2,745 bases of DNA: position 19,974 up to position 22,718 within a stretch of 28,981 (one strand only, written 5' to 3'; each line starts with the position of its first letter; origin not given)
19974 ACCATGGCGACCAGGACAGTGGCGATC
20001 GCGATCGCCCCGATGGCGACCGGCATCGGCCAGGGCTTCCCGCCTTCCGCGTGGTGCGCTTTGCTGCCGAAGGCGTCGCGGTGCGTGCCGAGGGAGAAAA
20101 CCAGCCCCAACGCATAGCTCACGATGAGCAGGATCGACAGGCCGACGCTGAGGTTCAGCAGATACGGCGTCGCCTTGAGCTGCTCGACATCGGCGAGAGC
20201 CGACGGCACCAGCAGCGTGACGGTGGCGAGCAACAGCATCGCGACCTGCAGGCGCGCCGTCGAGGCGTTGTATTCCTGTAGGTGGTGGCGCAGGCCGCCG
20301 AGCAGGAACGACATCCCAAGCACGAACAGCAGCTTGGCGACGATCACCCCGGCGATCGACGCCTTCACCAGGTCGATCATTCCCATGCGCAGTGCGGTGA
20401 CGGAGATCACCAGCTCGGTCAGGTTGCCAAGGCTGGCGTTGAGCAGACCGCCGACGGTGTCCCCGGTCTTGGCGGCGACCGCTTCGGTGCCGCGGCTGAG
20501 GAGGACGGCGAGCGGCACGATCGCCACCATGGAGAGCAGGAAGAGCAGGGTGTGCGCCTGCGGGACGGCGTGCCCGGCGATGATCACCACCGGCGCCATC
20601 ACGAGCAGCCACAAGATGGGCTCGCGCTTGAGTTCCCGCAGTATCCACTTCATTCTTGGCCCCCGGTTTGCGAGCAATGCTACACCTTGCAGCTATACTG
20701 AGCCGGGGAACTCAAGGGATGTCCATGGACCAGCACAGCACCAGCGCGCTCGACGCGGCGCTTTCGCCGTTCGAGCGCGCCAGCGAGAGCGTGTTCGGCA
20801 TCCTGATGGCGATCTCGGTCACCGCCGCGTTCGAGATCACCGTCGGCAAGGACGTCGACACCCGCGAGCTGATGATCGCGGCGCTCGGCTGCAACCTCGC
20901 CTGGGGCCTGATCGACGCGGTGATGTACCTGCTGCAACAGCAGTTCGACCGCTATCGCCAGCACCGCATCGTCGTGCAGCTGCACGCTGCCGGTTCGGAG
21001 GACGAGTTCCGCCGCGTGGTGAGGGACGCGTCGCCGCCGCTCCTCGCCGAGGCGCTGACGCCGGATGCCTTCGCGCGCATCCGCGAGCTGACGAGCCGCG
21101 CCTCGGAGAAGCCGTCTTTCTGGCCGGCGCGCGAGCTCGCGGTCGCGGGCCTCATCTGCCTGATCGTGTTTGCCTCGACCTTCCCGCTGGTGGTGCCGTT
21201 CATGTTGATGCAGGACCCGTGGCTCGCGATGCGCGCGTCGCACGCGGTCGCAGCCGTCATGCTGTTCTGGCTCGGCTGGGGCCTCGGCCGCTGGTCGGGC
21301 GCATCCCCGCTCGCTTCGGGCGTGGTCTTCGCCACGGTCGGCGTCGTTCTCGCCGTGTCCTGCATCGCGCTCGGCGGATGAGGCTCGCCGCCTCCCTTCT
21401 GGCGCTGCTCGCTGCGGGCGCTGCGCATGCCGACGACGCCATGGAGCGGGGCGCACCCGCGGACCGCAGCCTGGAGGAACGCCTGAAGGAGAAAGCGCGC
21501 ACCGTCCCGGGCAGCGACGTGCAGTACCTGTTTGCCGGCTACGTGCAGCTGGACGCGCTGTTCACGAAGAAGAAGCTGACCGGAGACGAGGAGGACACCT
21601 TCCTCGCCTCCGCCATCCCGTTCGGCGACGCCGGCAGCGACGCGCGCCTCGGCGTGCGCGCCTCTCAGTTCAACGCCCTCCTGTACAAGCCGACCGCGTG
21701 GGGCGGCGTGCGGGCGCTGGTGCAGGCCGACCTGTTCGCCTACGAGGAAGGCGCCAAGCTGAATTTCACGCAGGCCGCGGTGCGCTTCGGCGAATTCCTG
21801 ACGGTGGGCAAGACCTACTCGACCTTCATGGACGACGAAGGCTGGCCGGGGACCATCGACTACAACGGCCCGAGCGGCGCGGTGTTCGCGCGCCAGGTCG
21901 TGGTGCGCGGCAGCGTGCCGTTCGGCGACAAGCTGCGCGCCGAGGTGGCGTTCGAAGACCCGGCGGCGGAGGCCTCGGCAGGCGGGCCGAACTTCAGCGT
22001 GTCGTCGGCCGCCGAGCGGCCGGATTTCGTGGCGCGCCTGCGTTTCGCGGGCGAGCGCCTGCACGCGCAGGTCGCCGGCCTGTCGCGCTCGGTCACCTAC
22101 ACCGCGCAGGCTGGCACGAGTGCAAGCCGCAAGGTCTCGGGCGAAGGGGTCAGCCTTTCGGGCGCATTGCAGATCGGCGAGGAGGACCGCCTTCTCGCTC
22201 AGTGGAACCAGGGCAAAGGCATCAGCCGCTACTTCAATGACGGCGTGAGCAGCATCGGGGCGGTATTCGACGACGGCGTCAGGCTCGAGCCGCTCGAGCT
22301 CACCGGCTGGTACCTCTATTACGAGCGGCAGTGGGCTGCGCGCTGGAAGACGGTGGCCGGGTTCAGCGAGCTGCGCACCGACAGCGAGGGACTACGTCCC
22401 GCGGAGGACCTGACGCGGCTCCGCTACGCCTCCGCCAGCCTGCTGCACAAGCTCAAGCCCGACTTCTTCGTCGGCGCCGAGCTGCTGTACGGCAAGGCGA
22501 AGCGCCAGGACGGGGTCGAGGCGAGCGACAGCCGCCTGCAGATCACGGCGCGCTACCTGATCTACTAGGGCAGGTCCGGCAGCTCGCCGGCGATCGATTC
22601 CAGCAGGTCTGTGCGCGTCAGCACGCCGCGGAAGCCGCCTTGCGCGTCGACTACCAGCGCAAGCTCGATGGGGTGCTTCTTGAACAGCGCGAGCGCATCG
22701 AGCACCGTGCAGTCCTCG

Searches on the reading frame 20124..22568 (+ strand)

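Call 10: search_protein_families(library=pfam, proteins=[window:20124-22568:+], max_evalue=0.001)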
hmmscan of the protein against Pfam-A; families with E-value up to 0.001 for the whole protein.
window:20124-22568:+ (814 aa): 1 family
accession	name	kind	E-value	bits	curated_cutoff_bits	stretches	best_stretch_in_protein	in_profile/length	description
PF19577.5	DcaP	-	2.6e-06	27.2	27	1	513-811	115-408/410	DcaP outer membrane protein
